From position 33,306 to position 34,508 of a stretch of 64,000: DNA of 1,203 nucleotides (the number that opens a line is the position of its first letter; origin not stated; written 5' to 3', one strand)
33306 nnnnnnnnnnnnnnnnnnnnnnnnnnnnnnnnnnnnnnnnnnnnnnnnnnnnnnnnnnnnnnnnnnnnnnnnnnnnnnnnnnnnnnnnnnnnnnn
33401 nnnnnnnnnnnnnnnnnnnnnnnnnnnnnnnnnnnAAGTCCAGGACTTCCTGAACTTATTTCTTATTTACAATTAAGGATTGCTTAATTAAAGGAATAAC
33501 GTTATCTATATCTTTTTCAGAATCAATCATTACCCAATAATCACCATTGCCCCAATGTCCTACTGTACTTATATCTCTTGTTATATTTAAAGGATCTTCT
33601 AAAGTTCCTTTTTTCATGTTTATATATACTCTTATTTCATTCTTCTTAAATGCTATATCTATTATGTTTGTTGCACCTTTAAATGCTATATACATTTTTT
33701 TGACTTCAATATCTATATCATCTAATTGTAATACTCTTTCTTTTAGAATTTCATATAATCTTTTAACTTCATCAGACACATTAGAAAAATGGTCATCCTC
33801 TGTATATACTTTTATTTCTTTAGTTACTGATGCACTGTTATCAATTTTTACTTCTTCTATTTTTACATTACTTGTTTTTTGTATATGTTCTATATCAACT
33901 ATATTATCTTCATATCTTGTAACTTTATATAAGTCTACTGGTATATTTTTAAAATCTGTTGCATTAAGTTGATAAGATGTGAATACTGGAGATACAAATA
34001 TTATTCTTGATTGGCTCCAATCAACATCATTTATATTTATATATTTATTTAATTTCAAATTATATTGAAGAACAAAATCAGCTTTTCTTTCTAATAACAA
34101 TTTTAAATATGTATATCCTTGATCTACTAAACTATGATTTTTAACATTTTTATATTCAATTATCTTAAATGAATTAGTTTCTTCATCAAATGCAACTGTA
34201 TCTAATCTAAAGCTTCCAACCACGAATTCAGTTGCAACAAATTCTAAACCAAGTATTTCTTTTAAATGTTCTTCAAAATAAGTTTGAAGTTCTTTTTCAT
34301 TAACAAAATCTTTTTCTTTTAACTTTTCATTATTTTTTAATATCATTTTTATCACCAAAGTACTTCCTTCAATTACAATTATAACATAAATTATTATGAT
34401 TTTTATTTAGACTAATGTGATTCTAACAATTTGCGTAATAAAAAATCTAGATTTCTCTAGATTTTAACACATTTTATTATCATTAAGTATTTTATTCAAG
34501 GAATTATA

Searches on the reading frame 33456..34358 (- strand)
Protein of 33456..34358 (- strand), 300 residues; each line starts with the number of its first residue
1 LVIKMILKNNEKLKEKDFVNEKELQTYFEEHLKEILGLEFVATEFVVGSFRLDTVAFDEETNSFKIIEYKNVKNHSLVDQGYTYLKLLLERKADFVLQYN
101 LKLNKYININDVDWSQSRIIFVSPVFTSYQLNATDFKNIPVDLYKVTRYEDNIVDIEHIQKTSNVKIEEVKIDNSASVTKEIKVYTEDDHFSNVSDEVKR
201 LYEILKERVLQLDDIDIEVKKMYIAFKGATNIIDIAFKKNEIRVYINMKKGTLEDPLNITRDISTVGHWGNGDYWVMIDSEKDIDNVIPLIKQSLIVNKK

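Call 87: search_protein_families(library=padloc, proteins=[window:33456-34358:-], max_evalue=0.001)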
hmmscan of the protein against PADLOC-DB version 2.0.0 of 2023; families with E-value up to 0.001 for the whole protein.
window:33456-34358:- (300 aa): 2 families
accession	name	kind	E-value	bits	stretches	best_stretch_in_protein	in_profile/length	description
PDLC04945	PDC-S18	-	3.6e-107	356.2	1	9-295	10-301/302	-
PDLC04946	PDC-S18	-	7.7e-58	194.2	1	9-295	30-320/365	-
